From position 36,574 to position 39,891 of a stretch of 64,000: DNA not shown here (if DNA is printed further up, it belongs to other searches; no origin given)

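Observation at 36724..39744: Mosaic surface protein built of alternating ~68-aa and ~85-aa modules, with intragenic DNA repeats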

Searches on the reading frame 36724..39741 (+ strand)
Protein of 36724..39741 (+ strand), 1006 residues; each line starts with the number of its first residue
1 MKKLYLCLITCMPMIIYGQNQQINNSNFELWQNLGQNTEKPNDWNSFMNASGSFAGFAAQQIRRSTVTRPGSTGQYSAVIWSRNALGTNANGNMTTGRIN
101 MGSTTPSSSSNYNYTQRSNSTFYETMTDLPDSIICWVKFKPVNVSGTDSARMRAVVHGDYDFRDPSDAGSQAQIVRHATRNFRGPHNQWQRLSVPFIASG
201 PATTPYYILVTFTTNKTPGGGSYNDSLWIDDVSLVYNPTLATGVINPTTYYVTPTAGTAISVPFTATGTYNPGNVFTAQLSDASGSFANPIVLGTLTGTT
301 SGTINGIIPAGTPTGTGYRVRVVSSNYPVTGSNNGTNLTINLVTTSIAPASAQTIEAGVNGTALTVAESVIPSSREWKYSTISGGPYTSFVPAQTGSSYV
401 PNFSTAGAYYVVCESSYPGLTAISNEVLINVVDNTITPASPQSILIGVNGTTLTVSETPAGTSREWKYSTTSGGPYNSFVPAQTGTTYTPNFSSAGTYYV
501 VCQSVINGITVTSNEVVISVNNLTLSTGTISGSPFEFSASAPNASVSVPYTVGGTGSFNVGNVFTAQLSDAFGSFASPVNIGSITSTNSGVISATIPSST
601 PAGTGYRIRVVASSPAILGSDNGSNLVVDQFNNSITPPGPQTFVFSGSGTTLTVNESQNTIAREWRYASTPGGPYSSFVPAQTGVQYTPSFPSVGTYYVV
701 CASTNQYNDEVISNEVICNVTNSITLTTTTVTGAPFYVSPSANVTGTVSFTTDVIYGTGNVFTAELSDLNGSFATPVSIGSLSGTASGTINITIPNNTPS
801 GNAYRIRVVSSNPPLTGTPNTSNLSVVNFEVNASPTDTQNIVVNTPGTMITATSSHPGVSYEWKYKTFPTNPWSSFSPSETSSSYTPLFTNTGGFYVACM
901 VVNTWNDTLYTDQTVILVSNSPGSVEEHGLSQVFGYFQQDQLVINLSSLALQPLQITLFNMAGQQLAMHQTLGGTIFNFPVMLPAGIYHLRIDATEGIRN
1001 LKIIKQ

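Call 3: search_protein_families(library=pfam, proteins=[window:36724-39741:+], max_evalue=1)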
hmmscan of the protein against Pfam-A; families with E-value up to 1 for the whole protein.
window:36724-39741:+ (1006 aa): 1 family
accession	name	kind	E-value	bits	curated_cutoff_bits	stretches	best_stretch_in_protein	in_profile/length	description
PF10342.15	Kre9_KNH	-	0.094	13.9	24.6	0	775-822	39-89/94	Kre9/KNH-like N-terminal Ig-like domain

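Call 4: search_protein_families(library=ncbifam, proteins=[window:36724-39741:+], max_evalue=1)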
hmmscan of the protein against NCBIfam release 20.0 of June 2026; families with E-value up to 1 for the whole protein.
window:36724-39741:+ (1006 aa): 3 families
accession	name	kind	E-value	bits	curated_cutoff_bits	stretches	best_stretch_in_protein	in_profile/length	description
TIGR04183.1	Por_Secre_tail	domain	9.7e-06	25.5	23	1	943-1006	10-72/72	T9SS type A sorting domain-containing protein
NF033708.1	T9SS_Cterm_ChiA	domain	0.058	13.3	40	0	955-997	3-46/55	T9SS sorting signal type C domain-containing protein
TIGR01123.1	ilvE_II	equivalog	0.14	11.1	250.05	1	891-948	155-212/313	branched-chain-amino-acid transaminase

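Call 12: search_solved_structures(query=window:36724-39741:+, max_evalue=10, show_alignments=2)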
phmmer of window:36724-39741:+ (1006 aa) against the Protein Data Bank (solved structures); distinct sequences matched with E-value up to 10: 1.
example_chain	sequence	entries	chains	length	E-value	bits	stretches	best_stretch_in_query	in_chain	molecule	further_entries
3mpc_A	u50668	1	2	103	0.0001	23.8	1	448-518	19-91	Fn3-like protein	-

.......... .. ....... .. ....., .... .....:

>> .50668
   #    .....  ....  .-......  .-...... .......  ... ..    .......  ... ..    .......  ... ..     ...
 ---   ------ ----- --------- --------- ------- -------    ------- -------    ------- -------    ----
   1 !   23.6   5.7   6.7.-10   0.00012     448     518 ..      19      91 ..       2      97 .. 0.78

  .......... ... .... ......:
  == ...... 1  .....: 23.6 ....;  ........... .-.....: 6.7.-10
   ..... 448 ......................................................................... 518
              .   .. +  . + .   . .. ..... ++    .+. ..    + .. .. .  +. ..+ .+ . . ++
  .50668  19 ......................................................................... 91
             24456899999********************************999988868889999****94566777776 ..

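Call 13: find_homologous_proteins(query=window:36724-39741:+)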
Query window:36724-39741:+ (1006 aa): 1125 proteins with E <= 0.001 among 8000 candidates; the best 120 are listed.
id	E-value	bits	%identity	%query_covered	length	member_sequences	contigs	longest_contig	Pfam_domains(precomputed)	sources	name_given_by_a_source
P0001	0.0e+0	2206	100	100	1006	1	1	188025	-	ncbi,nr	ncbi:MAG: T9SS type A sorting domain-containing protein [Flavobacteriales bacterium]|nr:T9SS type A 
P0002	0.0e+0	2152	52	67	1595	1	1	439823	PF18962.8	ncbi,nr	ncbi:MAG: T9SS type A sorting domain-containing protein [Bacteroidetes bacterium]|nr:T9SS type A sor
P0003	0.0e+0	1849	81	100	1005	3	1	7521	-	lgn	-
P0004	0.0e+0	1635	52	76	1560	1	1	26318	PF18962.8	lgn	-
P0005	0.0e+0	1378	57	58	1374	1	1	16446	PF13201.13,PF18962.8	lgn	-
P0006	0.0e+0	1318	55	58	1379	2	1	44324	-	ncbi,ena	-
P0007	0.0e+0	1309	40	91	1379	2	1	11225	PF05554.17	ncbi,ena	-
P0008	0.0e+0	1265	54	61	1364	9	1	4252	PF18962.8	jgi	jgi:hypothetical protein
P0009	0.0e+0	1236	59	100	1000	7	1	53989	-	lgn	-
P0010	0.0e+0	1185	58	100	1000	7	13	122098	-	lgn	-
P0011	0.0e+0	1158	56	100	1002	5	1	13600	-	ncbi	-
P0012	0.0e+0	1137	56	99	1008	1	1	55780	PF18962.8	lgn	-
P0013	0.0e+0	1114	54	99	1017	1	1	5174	-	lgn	-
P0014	0.0e+0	1109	56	100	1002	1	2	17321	PF18962.8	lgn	-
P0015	0.0e+0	1101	56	99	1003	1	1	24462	-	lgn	-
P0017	0.0e+0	1094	54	98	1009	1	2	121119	PF18962.8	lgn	-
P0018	0.0e+0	1087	54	99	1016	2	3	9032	PF18962.8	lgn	-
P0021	0.0e+0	1082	55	97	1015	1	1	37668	PF18962.8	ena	-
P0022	0.0e+0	1077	53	100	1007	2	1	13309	PF18962.8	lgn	-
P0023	0.0e+0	1076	52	100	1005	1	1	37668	-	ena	-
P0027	0.0e+0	1054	53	98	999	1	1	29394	PF18962.8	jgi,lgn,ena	-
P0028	0.0e+0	1053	44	51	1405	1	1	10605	PF19081.7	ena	-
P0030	0.0e+0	1048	52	100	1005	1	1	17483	PF18962.8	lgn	-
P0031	0.0e+0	1047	54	99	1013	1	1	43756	PF18962.8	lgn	-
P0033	0.0e+0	1043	52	100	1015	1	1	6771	PF18962.8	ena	-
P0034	0.0e+0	1037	52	99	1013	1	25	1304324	PF18962.8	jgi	jgi:hypothetical protein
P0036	0.0e+0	1034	53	97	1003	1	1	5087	PF18962.8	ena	-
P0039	0.0e+0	1023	52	98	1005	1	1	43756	-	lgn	-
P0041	0.0e+0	1021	51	99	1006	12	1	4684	PF18962.8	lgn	-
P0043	1.6e-294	998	52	100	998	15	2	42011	PF18962.8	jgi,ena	jgi:hypothetical protein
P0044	2.1e-294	998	50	100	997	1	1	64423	PF18962.8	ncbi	-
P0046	5.3e-291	986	51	97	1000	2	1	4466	PF13201.13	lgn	-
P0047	4.1e-290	983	50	100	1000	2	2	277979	PF13201.13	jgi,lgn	jgi:hypothetical protein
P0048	1.7e-289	981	51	100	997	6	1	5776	PF18962.8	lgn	-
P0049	1.1e-287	975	51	100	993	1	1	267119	PF18962.8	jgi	jgi:hypothetical protein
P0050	8.3e-287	972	51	100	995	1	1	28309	PF18962.8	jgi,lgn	jgi:hypothetical protein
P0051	6.1e-286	970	50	100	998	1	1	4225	PF18962.8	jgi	jgi:hypothetical protein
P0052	1.0e-284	966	50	100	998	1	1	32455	PF18962.8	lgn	-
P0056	2.3e-280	951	49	100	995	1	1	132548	PF18962.8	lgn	-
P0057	4.8e-280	950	51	96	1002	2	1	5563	PF13201.13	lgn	-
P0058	2.1e-279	948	50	100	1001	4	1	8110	PF13201.13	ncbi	-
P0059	3.9e-279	947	48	100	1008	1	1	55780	PF18962.8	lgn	-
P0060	4.8e-279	947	49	100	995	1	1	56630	PF18962.8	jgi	-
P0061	7.4e-279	946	49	100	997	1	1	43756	PF18962.8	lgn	-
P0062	7.3e-277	940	49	100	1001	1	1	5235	PF13201.13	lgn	-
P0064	2.9e-276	938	50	99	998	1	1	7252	PF13201.13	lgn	-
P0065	5.0e-276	937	50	99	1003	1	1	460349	PF13201.13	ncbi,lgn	-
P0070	4.1e-274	930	50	99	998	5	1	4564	PF13201.13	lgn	-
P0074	3.9e-271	921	47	99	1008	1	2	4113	PF18962.8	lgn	-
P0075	2.7e-269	914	47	100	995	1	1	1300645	PF13201.13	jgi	jgi:plastocyanin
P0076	3.3e-269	914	50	97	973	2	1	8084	PF13201.13,PF18962.8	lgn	-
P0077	6.5e-269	913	49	100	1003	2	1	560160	PF13201.13,PF18962.8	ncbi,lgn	-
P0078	7.3e-268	910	48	100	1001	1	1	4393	PF13201.13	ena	-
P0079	8.5e-268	909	50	99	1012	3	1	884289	PF13201.13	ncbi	-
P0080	1.9e-267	908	49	99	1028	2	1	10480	PF13201.13,PF18962.8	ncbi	-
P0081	7.4e-267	906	47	100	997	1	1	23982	PF13201.13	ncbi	-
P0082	8.7e-267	906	48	100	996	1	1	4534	PF13201.13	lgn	-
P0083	1.6e-266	905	35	89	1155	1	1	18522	PF00229.25,PF18962.8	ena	-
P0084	1.8e-266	905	49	100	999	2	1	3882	PF13201.13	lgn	-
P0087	2.2e-265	901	48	99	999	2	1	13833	PF18962.8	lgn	-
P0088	4.6e-265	900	48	99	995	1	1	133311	PF13201.13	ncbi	-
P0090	5.4e-265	900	50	98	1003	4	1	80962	PF18962.8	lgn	-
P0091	5.9e-265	900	51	59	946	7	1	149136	PF18962.8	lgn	-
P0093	4.3e-264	897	48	100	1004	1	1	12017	PF13201.13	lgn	-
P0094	2.5e-263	895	48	100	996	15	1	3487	PF13201.13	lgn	-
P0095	2.8e-263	895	49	98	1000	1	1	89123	PF10342.16,PF13201.13,PF18962.8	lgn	-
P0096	1.2e-262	892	49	98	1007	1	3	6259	PF18962.8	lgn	-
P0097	1.9e-262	892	49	99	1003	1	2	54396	PF13201.13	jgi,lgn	jgi:hypothetical protein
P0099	7.1e-261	887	47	100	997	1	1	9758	PF18962.8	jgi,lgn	-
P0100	1.1e-260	886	36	89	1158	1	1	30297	PF00229.25,PF18962.8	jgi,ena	-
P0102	2.2e-260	885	49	98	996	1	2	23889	PF13201.13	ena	-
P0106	2.5e-259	881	50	59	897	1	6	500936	PF18962.8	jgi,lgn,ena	-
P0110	8.3e-258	876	49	100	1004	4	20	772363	PF13201.13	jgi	jgi:hypothetical protein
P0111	2.4e-257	875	48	98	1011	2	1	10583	PF13201.13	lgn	-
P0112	3.0e-257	875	49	100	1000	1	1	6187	PF13201.13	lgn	-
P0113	4.2e-257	874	48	99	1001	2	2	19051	PF13201.13,PF18962.8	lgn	-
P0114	1.3e-256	872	46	100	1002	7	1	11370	PF13201.13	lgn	-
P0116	3.0e-256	871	46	99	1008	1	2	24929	PF13201.13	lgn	-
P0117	4.6e-256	871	48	100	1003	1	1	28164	PF18962.8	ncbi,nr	ncbi:MAG: hypothetical protein JWO03_624 [Bacteroidetes bacterium]|nr:hypothetical protein [Bacteroi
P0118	1.4e-255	869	47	98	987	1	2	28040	PF13201.13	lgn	-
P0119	1.9e-255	869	46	49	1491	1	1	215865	PF21722.5,PF19081.7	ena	-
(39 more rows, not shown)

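Call 23: search_protein_families(library=pfam, alignment_id=A2, max_evalue=0.01)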
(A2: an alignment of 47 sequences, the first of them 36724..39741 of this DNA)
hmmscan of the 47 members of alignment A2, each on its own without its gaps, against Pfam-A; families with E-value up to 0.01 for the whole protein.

A. member 1, window:36724-39741:+ (1006 aa): 0 families

B. families by the number of members that match (of 47 scanned): 11 families
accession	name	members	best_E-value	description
PF18962.6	Por_Secre_tail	31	2.1e-06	Secretion system C-terminal sorting domain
PF13201.12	PCMD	17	5.7e-15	Putative carbohydrate metabolism domain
PF05554.16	Novirhabdo_Nv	11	7.7e-05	Viral hemorrhagic septicemia virus non-virion protein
PF10342.15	Kre9_KNH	9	2.1e-09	Kre9/KNH-like N-terminal Ig-like domain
PF23922.1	DUF7261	4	0.00074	Family of unknown function (DUF7261)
PF04194.18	PDCD2_C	1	0.00047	Programmed cell death protein 2, C-terminal putative domain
PF17961.7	Big_8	1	0.0032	Bacterial Ig domain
PF14268.11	YoaP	1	0.0057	YoaP-like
PF13860.13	FlgD_ig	1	0.0065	FlgD Ig-like domain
PF00229.24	TNF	1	0.0071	TNF(Tumour Necrosis Factor) family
PF23623.1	GBD_IRG7_N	1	0.0093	IRG7 N-terminal galactose binding domain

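Call 30: find_encoding_contigs(protein=P0003, flank=6000, max_places=3)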
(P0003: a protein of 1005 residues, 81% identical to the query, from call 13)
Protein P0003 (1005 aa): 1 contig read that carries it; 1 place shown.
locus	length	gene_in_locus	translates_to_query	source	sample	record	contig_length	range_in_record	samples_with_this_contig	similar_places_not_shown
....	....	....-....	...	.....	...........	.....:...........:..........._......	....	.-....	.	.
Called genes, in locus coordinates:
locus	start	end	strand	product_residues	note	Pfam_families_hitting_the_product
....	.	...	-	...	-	?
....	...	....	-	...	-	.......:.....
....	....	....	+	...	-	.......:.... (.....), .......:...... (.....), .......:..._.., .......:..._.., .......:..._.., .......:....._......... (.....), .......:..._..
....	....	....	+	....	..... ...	-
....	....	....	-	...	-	?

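Call 31: find_encoding_contigs(protein=P0010, flank=6000, max_places=3)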
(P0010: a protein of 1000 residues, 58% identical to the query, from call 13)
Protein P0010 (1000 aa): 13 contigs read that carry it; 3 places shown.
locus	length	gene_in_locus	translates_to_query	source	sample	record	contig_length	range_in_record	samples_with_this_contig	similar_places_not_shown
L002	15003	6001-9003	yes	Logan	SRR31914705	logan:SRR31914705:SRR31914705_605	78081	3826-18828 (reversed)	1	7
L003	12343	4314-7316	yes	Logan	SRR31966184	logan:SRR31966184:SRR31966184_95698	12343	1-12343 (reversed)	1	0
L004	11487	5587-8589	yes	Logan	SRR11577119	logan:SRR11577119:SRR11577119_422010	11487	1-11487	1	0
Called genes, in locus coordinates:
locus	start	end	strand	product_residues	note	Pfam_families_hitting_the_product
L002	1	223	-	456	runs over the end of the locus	PF00672:HAMP, PF00512:HisKA, PF02518:HATPase_c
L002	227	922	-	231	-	PF00072:Response_reg, PF00486:Trans_reg_C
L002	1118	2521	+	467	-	PF00083:Sugar_tr (weak), PF07690:MFS_1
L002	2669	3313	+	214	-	PF12710:HAD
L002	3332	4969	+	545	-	PF07690:MFS_1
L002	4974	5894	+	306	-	PF00480:ROK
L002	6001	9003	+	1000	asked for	-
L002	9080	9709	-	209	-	PF02527:GidB, PF13847:Methyltransf_31 (weak)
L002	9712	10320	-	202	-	PF04542:Sigma70_r2, PF08281:Sigma70_r4_2, PF04545:Sigma70_r4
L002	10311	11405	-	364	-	PF13506:Glyco_transf_21, PF00535:Glycos_transf_2, PF10111:Glyco_tranf_2_2 (weak), PF13641:Glyco_tranf_2_3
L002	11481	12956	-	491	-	PF01773:Nucleos_tra2_N, PF07670:Gate, PF07662:Nucleos_tra2_C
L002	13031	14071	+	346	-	PF01212:Beta_elim_lyase, PF00266:Aminotran_5 (weak)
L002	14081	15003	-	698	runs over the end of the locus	PF07676:PD40 (weak), PF00691:OmpA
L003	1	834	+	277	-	?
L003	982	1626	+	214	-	PF12710:HAD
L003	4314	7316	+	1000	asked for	-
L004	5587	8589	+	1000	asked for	-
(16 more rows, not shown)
